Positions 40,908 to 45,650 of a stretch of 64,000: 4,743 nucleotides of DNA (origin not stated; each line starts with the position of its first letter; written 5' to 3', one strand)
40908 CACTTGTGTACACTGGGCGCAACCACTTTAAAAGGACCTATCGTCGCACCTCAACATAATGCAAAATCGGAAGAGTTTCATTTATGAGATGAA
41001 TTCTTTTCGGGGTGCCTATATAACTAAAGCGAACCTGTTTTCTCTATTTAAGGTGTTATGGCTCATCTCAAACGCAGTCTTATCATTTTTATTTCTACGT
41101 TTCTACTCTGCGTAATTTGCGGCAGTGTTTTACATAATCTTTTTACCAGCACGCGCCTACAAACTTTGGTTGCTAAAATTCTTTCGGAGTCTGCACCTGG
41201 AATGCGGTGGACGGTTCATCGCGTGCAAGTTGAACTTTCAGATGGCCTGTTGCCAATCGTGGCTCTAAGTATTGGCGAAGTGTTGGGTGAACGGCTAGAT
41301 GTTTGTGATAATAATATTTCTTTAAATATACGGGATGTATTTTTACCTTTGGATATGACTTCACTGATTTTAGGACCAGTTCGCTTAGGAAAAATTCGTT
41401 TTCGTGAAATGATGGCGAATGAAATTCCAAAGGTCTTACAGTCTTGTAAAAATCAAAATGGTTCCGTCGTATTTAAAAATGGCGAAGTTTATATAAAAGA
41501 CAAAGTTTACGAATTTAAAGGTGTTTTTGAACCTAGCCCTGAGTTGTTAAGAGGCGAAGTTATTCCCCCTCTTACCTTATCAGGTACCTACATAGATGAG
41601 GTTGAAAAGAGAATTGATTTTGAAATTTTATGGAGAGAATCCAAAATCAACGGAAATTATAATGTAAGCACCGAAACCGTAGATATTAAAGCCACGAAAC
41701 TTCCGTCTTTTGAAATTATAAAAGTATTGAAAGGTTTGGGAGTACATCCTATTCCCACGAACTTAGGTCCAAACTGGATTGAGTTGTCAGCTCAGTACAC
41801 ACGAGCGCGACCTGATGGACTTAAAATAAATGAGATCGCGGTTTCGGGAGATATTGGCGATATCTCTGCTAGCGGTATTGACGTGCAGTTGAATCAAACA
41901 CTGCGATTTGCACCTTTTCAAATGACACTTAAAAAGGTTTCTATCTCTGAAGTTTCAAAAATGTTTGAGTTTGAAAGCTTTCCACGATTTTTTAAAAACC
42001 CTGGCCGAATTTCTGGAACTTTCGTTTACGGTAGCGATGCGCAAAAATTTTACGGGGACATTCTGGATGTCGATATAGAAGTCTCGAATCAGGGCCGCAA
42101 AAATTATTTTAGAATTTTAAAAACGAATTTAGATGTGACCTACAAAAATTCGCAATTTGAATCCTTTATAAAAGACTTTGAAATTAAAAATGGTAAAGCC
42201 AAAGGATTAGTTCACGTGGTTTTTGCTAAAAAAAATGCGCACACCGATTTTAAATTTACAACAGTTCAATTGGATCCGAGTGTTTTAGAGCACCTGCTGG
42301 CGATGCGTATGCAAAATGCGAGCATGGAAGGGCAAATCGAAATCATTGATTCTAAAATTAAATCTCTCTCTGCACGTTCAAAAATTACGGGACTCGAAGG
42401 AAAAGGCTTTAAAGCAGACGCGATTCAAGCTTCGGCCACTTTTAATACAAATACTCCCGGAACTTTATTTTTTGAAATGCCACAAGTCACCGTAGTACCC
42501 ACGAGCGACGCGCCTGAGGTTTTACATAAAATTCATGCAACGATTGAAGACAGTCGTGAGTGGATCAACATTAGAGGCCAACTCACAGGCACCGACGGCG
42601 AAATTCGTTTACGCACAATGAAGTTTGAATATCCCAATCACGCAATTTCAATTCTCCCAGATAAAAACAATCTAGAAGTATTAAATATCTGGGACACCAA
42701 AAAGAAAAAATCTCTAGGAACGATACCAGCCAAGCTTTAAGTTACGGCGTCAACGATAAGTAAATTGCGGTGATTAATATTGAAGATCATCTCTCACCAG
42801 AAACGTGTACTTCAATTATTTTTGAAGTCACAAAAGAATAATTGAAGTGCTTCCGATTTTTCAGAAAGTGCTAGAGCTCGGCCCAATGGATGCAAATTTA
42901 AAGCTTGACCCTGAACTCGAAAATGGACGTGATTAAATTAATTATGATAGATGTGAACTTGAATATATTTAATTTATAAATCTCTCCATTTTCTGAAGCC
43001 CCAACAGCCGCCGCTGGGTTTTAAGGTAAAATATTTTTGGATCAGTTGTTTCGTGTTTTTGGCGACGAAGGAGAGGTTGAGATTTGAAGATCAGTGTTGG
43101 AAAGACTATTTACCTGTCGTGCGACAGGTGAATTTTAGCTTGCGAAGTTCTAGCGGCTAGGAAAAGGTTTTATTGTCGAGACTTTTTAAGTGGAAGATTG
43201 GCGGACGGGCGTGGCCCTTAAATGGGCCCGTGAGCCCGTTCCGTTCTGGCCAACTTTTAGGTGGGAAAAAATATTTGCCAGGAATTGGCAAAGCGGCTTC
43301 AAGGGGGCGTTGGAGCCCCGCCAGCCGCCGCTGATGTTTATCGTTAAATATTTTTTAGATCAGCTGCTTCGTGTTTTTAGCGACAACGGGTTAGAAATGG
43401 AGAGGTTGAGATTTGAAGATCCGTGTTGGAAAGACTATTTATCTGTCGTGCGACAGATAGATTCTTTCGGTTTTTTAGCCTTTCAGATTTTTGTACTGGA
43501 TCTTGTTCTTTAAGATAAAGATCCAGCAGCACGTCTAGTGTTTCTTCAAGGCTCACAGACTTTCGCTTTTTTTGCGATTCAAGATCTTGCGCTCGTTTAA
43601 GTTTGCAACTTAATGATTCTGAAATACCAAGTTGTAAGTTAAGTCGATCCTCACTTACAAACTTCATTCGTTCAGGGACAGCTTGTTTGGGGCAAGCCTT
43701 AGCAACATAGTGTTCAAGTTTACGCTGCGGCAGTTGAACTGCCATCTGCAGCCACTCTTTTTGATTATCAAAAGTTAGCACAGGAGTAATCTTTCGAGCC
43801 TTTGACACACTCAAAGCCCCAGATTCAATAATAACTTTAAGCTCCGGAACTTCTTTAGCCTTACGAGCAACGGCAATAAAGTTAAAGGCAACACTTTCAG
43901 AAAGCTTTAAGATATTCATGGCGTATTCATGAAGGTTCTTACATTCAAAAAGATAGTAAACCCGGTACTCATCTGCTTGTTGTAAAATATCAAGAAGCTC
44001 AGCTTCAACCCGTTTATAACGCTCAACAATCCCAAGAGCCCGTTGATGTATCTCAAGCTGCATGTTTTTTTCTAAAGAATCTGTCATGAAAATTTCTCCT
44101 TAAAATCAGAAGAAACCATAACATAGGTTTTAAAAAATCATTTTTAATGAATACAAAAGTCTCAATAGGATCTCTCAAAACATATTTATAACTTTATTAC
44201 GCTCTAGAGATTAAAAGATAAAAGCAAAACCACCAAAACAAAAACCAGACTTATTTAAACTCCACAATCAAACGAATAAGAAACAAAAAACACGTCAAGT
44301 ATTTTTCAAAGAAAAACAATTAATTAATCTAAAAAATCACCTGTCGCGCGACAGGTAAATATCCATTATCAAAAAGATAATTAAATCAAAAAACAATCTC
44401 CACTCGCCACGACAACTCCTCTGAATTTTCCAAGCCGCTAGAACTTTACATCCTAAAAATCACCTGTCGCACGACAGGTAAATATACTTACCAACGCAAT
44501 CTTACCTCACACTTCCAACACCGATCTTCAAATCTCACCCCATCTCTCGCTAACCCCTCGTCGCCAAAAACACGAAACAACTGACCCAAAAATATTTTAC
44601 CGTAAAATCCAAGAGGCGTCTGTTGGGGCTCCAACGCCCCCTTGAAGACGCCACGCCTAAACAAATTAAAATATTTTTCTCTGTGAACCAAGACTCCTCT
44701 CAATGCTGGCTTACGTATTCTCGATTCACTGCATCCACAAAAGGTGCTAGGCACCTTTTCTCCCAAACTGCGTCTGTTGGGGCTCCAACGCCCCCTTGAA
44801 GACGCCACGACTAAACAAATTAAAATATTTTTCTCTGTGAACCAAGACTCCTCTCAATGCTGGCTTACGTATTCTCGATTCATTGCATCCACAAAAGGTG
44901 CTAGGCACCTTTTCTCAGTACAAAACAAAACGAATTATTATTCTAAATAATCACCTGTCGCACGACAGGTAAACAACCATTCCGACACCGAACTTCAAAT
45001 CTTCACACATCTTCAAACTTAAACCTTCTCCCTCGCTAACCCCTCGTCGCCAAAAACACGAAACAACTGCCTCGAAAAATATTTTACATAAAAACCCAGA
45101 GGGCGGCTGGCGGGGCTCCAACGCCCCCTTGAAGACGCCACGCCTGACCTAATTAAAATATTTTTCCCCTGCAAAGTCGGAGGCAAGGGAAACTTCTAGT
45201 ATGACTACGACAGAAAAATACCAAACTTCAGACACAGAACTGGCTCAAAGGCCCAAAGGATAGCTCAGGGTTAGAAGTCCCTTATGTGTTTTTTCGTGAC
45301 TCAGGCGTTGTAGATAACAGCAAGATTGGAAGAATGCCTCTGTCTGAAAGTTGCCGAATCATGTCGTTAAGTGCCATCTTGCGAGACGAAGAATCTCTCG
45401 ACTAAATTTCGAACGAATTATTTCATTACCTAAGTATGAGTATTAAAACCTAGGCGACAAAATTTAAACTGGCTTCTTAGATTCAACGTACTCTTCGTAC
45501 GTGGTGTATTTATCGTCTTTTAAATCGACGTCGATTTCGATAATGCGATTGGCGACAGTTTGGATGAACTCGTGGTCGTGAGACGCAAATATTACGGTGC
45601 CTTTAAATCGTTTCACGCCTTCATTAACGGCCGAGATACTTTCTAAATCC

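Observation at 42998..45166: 2.2-kb non-coding mosaic of structured repeats bracketing an HNH-family gene remnant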

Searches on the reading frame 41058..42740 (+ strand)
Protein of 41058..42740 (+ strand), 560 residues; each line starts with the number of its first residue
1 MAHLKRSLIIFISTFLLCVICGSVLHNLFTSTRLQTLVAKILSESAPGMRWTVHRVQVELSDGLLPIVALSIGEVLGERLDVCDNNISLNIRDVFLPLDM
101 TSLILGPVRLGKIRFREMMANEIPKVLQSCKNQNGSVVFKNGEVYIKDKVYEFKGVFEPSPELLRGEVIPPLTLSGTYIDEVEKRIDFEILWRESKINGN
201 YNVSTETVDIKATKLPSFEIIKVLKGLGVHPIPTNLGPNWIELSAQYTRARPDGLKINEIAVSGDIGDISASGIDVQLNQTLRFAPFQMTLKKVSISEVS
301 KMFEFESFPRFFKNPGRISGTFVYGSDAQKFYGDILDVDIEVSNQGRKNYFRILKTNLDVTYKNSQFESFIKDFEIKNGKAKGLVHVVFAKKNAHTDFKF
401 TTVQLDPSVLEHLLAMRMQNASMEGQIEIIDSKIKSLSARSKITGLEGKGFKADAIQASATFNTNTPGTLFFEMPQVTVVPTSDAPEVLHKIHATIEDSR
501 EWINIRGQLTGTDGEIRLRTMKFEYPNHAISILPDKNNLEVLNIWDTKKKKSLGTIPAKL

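Call 9: search_protein_families(library=pfam, proteins=[window:41058-42740:+], max_evalue=0.1)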
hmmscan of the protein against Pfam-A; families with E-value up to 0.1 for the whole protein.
window:41058-42740:+ (560 aa): 0 families

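Call 16: find_encoding_contigs(protein=window:41058-42740:+, flank=10000, max_places=8)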
Protein window:41058-42740:+ (560 aa): no gene with exactly this product is on record in the collection.

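Call 76: find_homologous_proteins(query=window:41058-42740:+, max_evalue=1e-20)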
Query window:41058-42740:+ (560 aa): 2 proteins with E <= 1e-20 among 8000 candidates.
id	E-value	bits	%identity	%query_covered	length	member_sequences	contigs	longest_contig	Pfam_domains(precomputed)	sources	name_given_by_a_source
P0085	0.0e+0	1254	100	100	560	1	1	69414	-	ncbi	-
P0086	1.7e-189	649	52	100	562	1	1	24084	-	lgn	-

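Call 77: find_encoding_contigs(protein=P0086, flank=8000, max_places=3)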
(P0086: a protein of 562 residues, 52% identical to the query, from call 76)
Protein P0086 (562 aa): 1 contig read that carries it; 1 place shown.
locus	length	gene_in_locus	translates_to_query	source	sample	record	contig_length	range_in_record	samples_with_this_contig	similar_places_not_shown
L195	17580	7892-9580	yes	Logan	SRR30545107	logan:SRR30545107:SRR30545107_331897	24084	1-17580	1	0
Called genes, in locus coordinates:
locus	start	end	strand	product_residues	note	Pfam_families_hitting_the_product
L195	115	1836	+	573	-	PF12708:Pect-lyase_RHGA_epim (weak)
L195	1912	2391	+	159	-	-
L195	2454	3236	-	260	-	PF03301:Trp_dioxygenase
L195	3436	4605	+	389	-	PF13091:PLDc_2, PF00614:PLDc (weak)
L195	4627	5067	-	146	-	PF04324:Fer2_BFD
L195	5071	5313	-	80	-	PF04324:Fer2_BFD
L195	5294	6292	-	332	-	PF01368:DHH, PF02272:DHHA1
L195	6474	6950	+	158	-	PF03449:GreA_GreB_N, PF01272:GreA_GreB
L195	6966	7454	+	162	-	PF00188:CAP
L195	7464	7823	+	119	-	PF06803:DUF1232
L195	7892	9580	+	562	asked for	-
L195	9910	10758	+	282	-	PF01381:HTH_3 (faint), PF14394:DUF4423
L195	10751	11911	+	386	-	-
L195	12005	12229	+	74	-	-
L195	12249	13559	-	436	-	PF07690:MFS_1, PF13000:Acatn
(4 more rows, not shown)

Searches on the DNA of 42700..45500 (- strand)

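Call 8: search_rna_families(source=window, start=42700, end=45500, threshold=evalue, max_evalue=10, show_alignments=2)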
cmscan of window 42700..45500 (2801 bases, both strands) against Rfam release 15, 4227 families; matches with E-value up to 10: 7.
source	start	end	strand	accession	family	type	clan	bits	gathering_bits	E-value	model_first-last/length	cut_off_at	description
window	42926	43001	+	RF01159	snoU18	Gene; snRNA; snoRNA; CD-box;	CL00047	19.5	47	8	1-71/71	no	Small nucleolar RNA U18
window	42809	42849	-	RF03867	mir-4081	Gene; miRNA;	-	19.4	70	3.5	1-51/51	no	mir-4081 microRNA precursor family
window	43433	43591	-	RF02986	FuFi-1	Gene; sRNA;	-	19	59.6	0.33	1-175/175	no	FuFi-1 RNA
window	44076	44123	+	RF00462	IRES_APC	Cis-reg; IRES;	-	16.6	50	9.3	1-53/53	no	APC internal ribosome entry site (IRES)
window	43861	43971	-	RF02150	MESTIT1_3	Gene; lncRNA;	-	14.3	60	8.7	1-99/99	no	MEST intronic transcript 1, antisense RNA conserved region 3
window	43196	43292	+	RF03041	poplar-1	Gene; sRNA;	-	14.1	110.5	5.3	1-141/141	no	poplar-1 RNA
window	43408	43481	+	RF02922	RAGATH-32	Cis-reg;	-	13.4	41.8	9.5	1-78/78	no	RAGATH-32 RNA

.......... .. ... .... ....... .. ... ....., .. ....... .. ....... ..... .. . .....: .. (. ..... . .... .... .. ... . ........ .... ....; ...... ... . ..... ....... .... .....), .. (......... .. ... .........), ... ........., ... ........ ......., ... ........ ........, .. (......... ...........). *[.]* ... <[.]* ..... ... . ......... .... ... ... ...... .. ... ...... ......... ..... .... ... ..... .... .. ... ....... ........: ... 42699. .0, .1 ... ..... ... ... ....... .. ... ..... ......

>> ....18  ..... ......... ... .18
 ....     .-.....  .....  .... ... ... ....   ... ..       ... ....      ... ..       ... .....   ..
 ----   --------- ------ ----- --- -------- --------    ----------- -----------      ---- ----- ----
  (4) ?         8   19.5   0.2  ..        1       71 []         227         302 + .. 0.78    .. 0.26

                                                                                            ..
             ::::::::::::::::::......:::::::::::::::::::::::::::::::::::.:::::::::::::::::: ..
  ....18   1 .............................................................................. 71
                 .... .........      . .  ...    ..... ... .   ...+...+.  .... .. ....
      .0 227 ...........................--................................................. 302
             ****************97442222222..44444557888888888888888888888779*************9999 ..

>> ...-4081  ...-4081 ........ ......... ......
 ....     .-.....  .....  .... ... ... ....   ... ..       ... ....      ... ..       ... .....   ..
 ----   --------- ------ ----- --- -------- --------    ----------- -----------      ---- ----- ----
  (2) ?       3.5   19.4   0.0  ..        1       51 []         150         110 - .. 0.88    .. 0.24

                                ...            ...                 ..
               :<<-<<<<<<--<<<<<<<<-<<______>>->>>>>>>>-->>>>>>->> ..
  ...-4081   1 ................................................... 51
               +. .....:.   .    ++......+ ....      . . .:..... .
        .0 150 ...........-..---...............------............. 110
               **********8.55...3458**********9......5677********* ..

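Call 27: search_dna_similar(query=window:44420-44690:-, collection=phages, mode=distant, max_evalue=0.01)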
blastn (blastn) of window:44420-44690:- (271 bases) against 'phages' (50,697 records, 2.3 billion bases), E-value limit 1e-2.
No match.

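Call 28: search_dna_similar(query=window:44420-44690:-, collection=plasmids, mode=distant, max_evalue=0.01)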
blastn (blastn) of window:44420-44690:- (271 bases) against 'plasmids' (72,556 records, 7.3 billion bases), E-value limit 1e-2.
No match.
